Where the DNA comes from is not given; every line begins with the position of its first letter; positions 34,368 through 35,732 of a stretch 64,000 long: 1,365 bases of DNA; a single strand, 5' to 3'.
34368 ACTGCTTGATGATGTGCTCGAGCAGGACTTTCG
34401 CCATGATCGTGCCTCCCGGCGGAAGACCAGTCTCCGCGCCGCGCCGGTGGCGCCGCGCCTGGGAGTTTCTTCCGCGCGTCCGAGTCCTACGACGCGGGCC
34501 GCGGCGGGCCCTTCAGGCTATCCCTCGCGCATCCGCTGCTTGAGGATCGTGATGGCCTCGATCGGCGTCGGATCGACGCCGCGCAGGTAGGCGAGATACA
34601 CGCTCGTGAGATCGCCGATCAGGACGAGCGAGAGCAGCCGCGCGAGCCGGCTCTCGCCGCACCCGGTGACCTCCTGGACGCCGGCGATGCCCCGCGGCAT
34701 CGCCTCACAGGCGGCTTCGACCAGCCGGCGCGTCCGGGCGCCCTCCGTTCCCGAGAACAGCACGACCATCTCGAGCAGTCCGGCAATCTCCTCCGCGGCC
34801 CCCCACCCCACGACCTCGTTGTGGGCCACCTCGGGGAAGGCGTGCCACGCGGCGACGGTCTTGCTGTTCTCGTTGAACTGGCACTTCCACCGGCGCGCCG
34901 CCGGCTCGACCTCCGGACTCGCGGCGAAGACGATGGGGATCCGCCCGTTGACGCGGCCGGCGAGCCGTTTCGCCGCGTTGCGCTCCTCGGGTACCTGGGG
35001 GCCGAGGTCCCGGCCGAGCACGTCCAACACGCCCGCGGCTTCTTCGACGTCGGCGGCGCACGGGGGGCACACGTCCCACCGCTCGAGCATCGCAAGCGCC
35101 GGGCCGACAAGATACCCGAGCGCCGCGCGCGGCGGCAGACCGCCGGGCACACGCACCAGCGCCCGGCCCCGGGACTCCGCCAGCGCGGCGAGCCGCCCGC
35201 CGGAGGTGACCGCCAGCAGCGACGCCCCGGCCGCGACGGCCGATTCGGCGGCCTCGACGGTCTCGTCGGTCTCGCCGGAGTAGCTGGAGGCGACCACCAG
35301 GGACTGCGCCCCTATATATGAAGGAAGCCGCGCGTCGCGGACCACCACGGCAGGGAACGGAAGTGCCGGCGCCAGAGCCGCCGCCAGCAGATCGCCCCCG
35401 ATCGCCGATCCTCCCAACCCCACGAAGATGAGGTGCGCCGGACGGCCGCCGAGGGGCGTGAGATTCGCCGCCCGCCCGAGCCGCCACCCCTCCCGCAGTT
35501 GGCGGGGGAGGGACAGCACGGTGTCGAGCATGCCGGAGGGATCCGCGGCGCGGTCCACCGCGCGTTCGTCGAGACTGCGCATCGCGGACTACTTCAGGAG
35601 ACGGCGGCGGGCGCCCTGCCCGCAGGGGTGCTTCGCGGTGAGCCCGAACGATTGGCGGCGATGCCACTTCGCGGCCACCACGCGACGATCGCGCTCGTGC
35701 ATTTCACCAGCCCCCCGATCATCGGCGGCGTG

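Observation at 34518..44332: Glucosylglycerate-primed alpha-glucan (MGLP-like) biosynthesis locus: PGI/PMI, GT4, gpgS (GTGA-coupled), MscS, GH57, glgC, GH57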

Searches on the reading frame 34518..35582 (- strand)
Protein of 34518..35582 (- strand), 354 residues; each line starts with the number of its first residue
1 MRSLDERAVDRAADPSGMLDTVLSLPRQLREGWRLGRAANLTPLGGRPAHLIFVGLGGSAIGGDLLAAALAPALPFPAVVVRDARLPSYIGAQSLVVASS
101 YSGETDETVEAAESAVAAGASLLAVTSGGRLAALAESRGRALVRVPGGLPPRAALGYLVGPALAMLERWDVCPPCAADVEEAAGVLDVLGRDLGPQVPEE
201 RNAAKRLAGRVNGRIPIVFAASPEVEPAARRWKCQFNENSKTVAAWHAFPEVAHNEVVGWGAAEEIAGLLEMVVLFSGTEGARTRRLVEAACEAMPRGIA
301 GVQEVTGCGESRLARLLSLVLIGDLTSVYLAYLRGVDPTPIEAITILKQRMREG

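Call 6: search_protein_families(library=pfam, proteins=[window:34518-35582:-])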
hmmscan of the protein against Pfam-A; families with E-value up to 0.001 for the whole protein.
window:34518-35582:- (354 aa): 2 families
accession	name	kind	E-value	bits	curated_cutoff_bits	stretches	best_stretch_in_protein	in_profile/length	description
PF10432.14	bact-PGI_C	-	3.7e-45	154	24.5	1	201-351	2-151/151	Bacterial phospho-glucose isomerase C-terminal SIS domain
PF01380.27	SIS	-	2.4e-06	27.8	25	1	50-127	7-88/131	SIS domain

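Call 7: search_protein_families(library=ncbifam, proteins=[window:34518-35582:-])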
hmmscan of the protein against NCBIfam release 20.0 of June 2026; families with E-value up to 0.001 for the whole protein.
window:34518-35582:- (354 aa): 7 families
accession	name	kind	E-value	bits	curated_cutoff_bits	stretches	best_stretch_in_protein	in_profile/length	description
NF006426.0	PRK08674.1-6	subfamily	1.4e-98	330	295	1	5-353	3-351/354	bifunctional phosphoglucose/phosphomannose isomerase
NF006425.0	PRK08674.1-5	equivalog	2.5e-98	329.3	471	1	4-353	5-355/358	bifunctional phosphoglucose/phosphomannose isomerase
TIGR02128.1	G6PI_arch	equivalog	6.4e-74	248.6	213.9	1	50-351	23-307/308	bifunctional phosphoglucose/phosphomannose isomerase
NF006423.0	PRK08674.1-2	equivalog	1.6e-63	214.6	254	1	50-351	29-316/317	bifunctional phosphoglucose/phosphomannose isomerase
NF006424.0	PRK08674.1-3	equivalog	3.5e-49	168.1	730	1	2-353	4-354/355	bifunctional phosphoglucose/phosphomannose isomerase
NF006422.0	PRK08674.1-1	subfamily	3.9e-43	148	317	1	50-352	27-296/302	bifunctional phosphoglucose/phosphomannose isomerase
TIGR03127.2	RuMP_HxlB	equivalog_domain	1.1e-05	25.4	160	1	55-127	37-107/178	6-phospho-3-hexuloisomerase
